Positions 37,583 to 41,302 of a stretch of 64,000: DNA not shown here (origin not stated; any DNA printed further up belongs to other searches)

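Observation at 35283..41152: Divergent PEPC-like 1139 aa protein paired with a biotin-less OadA/pyruvate-carboxylase-type carboxyltransferase (746 aa)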

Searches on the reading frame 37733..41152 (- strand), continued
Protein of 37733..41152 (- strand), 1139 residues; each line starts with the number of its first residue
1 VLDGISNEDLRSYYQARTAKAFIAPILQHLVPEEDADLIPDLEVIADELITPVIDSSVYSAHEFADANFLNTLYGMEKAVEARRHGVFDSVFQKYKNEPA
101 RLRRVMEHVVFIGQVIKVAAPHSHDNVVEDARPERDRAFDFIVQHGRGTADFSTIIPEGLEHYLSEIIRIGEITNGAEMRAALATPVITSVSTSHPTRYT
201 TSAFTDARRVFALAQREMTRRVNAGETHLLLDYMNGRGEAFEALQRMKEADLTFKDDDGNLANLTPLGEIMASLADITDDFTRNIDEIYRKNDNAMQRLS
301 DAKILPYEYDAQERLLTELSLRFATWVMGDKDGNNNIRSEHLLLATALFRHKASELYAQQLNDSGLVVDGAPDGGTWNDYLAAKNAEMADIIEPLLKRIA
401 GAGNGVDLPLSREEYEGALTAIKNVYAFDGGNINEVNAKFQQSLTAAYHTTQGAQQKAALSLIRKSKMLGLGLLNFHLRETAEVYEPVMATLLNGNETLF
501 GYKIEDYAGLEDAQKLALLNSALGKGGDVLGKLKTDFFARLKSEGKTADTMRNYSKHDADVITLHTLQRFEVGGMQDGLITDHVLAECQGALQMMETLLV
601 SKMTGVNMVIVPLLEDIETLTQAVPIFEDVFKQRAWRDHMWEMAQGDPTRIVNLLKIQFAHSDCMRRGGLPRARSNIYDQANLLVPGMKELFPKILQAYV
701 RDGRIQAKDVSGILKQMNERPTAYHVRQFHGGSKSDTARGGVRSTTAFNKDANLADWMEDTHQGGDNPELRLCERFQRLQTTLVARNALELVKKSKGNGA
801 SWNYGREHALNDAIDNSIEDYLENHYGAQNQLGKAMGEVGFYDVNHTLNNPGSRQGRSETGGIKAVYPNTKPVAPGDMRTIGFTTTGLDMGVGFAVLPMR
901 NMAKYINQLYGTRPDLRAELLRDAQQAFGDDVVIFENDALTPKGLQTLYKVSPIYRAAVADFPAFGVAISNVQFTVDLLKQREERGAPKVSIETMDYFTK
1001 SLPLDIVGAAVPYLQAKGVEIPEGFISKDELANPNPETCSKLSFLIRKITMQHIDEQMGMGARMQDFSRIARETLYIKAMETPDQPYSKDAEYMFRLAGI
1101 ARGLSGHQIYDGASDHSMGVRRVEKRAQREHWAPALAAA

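Call 19: search_solved_structures(query=A1, max_evalue=1, show_alignments=3)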
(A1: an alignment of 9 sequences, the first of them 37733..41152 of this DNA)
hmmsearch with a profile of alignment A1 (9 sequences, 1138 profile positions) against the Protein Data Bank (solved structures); distinct sequences matched with E-value up to 1: 12.
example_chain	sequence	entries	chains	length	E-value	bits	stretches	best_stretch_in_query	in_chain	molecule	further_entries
5vyj_A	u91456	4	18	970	2.6e-12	48.6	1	152-491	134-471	Phosphoenolpyruvate carboxylase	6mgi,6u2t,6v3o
1jqo_A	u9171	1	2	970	4.2e-12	47.9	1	152-490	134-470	phosphoenolpyruvate carboxylase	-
8ojz_A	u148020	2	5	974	1.8e-10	42.5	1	86-518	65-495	Phosphoenolpyruvate carboxylase 1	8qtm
8oj9_A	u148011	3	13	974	1.8e-10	42.5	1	86-518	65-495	Phosphoenolpyruvate carboxylase 1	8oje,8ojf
8ojq_A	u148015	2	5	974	1.8e-10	42.5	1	86-518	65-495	Phosphoenolpyruvate carboxylase 1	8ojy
8qx1_A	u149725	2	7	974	1.8e-10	42.5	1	86-518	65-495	Phosphoenolpyruvate carboxylase 1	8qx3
8cj5_A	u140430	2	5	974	1.8e-10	42.5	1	86-518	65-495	Phosphoenolpyruvate carboxylase 1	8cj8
4bxh_B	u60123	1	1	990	3.5e-10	41.5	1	95-491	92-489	C4 PHOSPHOENOLPYRUVATE CARBOXYLASE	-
3zge_A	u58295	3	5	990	3.5e-10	41.5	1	95-491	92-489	C4 PHOSPHOENOLPYRUVATE CARBOXYLASE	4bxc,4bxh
3zgb_A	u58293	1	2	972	1.6e-09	39.4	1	96-516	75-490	PHOSPHOENOLPYRUVATE CARBOXYLASE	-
5fdn_A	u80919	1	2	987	3e-09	38.4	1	97-492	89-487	Phosphoenolpyruvate carboxylase 3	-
1fiy_A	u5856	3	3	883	0.034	15.1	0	322-369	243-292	PHOSPHOENOLPYRUVATE CARBOXYLASE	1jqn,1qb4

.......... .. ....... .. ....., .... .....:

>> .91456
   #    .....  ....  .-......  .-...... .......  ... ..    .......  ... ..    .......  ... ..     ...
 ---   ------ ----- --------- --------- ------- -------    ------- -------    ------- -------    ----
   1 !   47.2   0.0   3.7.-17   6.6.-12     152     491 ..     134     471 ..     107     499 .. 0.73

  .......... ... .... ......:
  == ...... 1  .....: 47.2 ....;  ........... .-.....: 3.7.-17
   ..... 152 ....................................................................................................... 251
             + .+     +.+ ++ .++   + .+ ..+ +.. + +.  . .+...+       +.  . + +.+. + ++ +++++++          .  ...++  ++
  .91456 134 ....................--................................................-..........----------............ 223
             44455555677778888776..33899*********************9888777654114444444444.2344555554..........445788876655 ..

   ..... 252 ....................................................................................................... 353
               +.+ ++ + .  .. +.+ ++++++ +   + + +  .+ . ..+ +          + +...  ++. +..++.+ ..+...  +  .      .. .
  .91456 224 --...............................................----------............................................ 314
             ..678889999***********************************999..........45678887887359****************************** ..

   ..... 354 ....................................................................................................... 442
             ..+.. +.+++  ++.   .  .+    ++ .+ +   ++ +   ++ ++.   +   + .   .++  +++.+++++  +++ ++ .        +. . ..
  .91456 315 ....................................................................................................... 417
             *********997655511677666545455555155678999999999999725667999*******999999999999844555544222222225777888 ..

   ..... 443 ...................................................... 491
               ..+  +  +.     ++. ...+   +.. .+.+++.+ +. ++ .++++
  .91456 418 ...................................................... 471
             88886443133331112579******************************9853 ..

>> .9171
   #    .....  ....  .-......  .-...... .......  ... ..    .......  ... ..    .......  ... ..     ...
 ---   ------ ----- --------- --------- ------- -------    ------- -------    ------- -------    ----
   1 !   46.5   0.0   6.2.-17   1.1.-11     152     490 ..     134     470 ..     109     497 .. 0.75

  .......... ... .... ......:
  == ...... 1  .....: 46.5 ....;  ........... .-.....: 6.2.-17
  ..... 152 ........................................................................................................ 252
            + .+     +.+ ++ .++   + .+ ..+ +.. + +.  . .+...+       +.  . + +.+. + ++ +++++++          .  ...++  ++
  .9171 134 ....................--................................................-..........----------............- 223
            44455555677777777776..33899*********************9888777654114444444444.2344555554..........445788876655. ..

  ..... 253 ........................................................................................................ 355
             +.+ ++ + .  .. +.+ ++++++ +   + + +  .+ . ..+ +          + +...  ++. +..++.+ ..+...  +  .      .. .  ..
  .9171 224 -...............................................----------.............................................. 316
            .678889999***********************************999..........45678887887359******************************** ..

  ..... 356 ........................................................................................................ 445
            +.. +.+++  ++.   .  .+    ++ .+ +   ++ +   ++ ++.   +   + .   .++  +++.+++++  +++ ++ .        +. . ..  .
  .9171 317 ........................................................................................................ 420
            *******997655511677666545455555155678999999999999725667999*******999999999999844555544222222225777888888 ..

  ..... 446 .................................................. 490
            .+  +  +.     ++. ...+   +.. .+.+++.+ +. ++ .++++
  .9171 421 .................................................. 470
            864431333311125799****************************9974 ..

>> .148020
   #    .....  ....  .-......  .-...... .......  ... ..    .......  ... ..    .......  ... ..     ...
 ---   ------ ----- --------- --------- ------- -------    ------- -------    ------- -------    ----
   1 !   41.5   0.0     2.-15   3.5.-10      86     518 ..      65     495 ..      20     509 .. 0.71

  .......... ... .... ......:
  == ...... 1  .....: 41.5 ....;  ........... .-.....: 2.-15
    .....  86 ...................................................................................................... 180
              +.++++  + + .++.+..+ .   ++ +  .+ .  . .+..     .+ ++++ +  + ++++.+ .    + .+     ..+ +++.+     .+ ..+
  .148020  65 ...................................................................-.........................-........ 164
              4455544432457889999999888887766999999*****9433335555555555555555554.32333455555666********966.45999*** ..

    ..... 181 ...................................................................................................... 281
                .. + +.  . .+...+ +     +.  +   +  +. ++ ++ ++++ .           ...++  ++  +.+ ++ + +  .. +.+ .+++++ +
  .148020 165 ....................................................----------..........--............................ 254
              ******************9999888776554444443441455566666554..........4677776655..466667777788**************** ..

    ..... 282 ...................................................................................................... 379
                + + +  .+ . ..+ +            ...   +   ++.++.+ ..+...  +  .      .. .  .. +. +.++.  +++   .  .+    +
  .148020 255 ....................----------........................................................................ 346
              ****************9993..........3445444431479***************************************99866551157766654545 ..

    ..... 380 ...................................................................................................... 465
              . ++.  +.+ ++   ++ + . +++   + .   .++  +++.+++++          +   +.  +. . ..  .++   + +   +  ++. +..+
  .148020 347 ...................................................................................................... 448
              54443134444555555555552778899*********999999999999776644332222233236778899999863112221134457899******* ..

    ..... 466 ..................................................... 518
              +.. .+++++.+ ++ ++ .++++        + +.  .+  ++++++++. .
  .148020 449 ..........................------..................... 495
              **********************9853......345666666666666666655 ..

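Call 34: find_related_loci(query=A1, collection=genome_contigs, flank=10000)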
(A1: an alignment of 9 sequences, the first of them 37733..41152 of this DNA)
Query A1 (1139 aa) in genome_contigs; peptide patterns used: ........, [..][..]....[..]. (x = any residue, [..] = any of these).
79 stretches matched a pattern; 10 encode a relative of the query (tblastn E <= 1e-3); 9 distinct loci.
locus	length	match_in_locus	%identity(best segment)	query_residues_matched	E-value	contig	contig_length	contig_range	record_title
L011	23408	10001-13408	79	3-1132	0e+0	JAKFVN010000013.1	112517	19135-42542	MAG: Alphaproteobacteria bacterium isolate D3_Bin_25 D3_0000060, whole genome shotgun sequence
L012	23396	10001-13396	86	1-1132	0e+0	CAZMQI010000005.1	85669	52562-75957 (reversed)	MAG TPA_asm: uncultured Rhodospirillales bacterium isolate SRP287051_co1_143 genome assembly, contig: NODE_591_length_85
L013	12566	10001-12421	29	309-1118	9e-83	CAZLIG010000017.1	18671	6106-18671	MAG TPA_asm: uncultured Rhodospirillaceae bacterium isolate SRP192927_co3_180 genome assembly, contig: NODE_6397_length_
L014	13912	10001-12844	27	89-1050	2e-73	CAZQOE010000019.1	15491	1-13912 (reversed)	MAG TPA_asm: uncultured Rhodospirillaceae bacterium isolate SRP192927_co1_332 genome assembly, contig: NODE_8206_length_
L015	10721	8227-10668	27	252-1089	6e-69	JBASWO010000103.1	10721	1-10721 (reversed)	MAG: Alphaproteobacteria bacterium isolate MFD03231_ilm_asm_bin56 k127_132794, whole genome shotgun sequence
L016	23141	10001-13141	27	37-1079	1e-76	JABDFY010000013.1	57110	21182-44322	MAG: Alphaproteobacteria bacterium isolate BWOrgControl_Nextera19_MAG3 3300020995.a:Ga0206811_1017, whole genome shotgun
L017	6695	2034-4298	27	308-1050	2e-56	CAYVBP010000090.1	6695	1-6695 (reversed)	MAG TPA_asm: uncultured Rhodospirillaceae bacterium isolate SRP192927_co3_841 genome assembly, contig: NODE_32385_length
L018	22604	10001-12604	26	183-1084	8e-55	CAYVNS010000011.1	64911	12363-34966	MAG TPA_asm: uncultured Rhodospirillaceae bacterium isolate SRP192927_co3_77 genome assembly, contig: NODE_709_length_64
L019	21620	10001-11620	21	279-908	3e-11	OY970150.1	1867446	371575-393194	MAG: uncultured Alphaproteobacteria bacterium isolate MFD03250.bin.c.7 genome assembly, chromosome: 1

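Call 38: search_protein_families(library=pfam, proteins=[L016:9905-13345:+, L014:9725-13153:+, L018:9440-12838:+, L019:9404-12370:+, L017:1095-4712:+], max_evalue=0.01)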
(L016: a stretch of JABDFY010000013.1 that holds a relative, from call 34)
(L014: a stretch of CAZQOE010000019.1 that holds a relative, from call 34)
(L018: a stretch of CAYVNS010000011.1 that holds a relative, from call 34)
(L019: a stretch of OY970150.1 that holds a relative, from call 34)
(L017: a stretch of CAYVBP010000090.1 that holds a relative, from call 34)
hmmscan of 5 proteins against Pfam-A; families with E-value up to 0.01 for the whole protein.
L016:9905-13345:+ (1146 aa): 1 family
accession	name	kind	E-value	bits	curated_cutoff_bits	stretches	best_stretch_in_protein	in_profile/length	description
PF00311.23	PEPcase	-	3.3e-29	101.9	22.4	1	180-665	119-592/919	Phosphoenolpyruvate carboxylase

L014:9725-13153:+ (1142 aa): 1 family
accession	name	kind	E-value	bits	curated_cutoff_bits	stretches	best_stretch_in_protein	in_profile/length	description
PF00311.23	PEPcase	-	9.2e-32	110.3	22.4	1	192-685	123-605/919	Phosphoenolpyruvate carboxylase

L018:9440-12838:+ (1132 aa): 1 family
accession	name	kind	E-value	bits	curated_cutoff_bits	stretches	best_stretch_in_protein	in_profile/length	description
PF00311.23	PEPcase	-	1.4e-15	56.8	22.4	1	182-656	118-581/919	Phosphoenolpyruvate carboxylase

L019:9404-12370:+ (988 aa): 1 family
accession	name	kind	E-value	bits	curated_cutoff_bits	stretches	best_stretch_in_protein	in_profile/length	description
PF00311.23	PEPcase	-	4.2e-42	144.6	22.4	2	80-311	83-316/919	Phosphoenolpyruvate carboxylase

L017:1095-4712:+ (1205 aa): 1 family
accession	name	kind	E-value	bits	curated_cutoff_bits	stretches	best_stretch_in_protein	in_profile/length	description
PF00311.23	PEPcase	-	9.5e-17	60.7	22.4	2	459-697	393-602/919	Phosphoenolpyruvate carboxylase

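Call 47: predict_structure(alignment_id=A1)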
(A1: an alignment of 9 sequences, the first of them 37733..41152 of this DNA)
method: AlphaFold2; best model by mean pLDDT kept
length: 1139 residues; sequences in the alignment: 9
mean_pLDDT: 62.8   pTM: 0.59
mean pLDDT of the five models: 62.8, 60.5, 58.6, 57.8, 57.8
residues with pLDDT >= 90: 68; 70-90: 410; 50-70: 332; < 50: 329
segments of 3 or more residues with pLDDT < 50: 157-160, 175-178, 180-198, 265-267, 272-342, 401-413, 429-431, 464-470, 472-483, 552-557, 570-591, 605-624, 657-685, 720-785, 797-802, 851-855, 859-861, 879-884, 1112-1114, 1132-1139
pLDDT, mean of each block of 10 residues (from residue 1): 64 80 84 89 90 73 85 87 90 87 91 81 69 60 52 51 61 52 39 39 65 74 80 87 89 67 53 42 33 39 37 34 32 33 52 64 78 82 78 61 42 51 58 65 79 62 47 34 56 74 76 72 65 73 60 49 59 33 32 57 47 31 48 60 62 51 31 33 51 77 79 62 29 24 24 25 33 44 50 52 61 64 64 76 68 49 64 57 53 65 86 89 86 90 87 63 68 86 80 88 86 85 91 91 86 74 84 81 74 78 63 57 72 39
secondary structure, 60 per line:
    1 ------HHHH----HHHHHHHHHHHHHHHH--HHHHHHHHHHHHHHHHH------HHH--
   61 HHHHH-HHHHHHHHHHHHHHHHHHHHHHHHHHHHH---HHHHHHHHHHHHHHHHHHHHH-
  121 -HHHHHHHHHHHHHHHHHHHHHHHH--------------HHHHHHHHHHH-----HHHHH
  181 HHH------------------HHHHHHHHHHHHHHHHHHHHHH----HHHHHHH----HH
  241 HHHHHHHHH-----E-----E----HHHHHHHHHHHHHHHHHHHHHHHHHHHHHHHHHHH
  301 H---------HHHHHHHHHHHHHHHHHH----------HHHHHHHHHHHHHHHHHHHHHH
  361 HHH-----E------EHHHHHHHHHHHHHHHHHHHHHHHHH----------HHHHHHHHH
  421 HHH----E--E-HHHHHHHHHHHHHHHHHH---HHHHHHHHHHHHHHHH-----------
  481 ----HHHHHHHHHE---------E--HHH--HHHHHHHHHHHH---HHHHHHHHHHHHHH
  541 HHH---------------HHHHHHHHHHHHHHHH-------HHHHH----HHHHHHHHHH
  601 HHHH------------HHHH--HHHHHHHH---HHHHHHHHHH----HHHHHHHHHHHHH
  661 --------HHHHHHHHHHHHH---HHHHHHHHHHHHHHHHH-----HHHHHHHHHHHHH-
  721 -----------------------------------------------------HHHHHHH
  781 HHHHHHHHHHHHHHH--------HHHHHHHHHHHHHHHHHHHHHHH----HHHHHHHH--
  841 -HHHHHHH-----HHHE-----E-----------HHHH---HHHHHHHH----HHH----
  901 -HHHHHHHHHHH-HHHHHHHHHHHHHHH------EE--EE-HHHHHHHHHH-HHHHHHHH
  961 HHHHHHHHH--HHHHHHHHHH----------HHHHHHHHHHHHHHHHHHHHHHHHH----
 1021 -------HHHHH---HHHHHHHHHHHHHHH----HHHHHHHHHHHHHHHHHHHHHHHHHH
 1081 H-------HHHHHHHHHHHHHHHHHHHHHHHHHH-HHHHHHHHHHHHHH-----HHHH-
elements in order (helices of 4 or more, strands of 3 or more residues): H7-10 H15-30 H33-49 H61-65 H67-95 H99-119 H122-145 H160-170 H176-183 H202-223 H228-234 H239-249 H266-301 H311-328 H339-363 H377-401 H412-423 H433-450 H454-469 H485-493 H512-523 H527-543 H559-574 H582-586 H591-604 H617-620 H623-630 H634-643 H648-660 H669-681 H685-701 H707-719 H774-795 H804-826 H831-838 H842-848 H875-878 H882-889 H902-912 H914-928 H942-951 H953-969 H972-981 H992-1016 H1028-1032 H1036-1050 H1055-1081 H1089-1114 H1116-1129 H1135-1138
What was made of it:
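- Its AF2 model is poor (pLDDT 62.8, call 47).
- Tried and rejected: AF2 on the PEPC-like protein with a 9-sequence alignment gave a poor model (pLDDT 62.8, call 47).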
